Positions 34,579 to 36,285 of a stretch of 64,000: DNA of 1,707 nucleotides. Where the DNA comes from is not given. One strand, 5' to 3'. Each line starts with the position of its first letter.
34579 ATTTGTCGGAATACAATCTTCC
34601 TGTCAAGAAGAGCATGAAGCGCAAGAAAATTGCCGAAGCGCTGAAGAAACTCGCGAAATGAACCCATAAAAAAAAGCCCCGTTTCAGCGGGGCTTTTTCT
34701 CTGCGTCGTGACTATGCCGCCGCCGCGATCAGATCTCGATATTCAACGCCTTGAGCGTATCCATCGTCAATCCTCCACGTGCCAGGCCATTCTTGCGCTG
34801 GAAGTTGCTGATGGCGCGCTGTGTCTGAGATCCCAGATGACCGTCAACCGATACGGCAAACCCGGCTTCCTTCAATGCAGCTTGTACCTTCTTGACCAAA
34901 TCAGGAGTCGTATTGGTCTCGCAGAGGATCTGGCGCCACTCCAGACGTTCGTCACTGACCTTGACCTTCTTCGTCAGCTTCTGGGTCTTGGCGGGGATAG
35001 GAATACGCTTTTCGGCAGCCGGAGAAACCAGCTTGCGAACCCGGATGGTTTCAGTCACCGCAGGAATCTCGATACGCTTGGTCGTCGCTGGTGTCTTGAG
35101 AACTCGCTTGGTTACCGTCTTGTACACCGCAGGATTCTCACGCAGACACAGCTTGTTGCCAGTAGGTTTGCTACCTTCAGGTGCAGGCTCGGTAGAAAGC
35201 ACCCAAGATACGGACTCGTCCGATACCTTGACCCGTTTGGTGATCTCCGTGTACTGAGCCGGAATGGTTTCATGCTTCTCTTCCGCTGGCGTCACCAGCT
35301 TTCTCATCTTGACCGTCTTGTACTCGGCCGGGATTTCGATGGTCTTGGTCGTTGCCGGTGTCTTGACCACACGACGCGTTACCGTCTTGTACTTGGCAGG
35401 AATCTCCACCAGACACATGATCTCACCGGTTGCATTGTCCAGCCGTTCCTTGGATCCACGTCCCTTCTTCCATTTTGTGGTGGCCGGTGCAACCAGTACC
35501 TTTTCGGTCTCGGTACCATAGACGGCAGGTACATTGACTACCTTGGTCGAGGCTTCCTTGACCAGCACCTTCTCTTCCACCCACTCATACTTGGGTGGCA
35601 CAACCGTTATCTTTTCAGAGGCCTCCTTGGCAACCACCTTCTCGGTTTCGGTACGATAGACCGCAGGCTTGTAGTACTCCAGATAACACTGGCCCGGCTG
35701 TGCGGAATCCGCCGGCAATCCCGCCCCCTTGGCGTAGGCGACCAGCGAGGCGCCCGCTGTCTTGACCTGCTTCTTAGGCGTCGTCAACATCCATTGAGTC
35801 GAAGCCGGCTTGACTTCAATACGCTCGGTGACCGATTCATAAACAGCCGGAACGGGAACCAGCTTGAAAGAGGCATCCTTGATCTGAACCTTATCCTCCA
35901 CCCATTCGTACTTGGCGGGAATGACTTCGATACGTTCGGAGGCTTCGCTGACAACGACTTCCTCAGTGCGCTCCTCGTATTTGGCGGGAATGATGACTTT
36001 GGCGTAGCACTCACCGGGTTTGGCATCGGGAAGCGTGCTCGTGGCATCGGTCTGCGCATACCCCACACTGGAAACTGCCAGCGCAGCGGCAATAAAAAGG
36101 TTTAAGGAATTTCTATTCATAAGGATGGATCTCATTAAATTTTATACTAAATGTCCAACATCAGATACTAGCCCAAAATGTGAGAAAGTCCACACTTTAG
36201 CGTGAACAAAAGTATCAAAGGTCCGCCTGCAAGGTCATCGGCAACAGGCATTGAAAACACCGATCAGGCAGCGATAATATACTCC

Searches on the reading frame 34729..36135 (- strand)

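Call 51: search_protein_families(library=pfam, proteins=[window:34729-36135:-], max_evalue=1e-8)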
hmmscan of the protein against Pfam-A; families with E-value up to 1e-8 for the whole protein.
window:34729-36135:- (468 aa): 1 family
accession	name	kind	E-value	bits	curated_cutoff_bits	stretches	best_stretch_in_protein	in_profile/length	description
PF01471.23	PG_binding_1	-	4.4e-10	40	23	1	412-464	3-57/57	Putative peptidoglycan binding domain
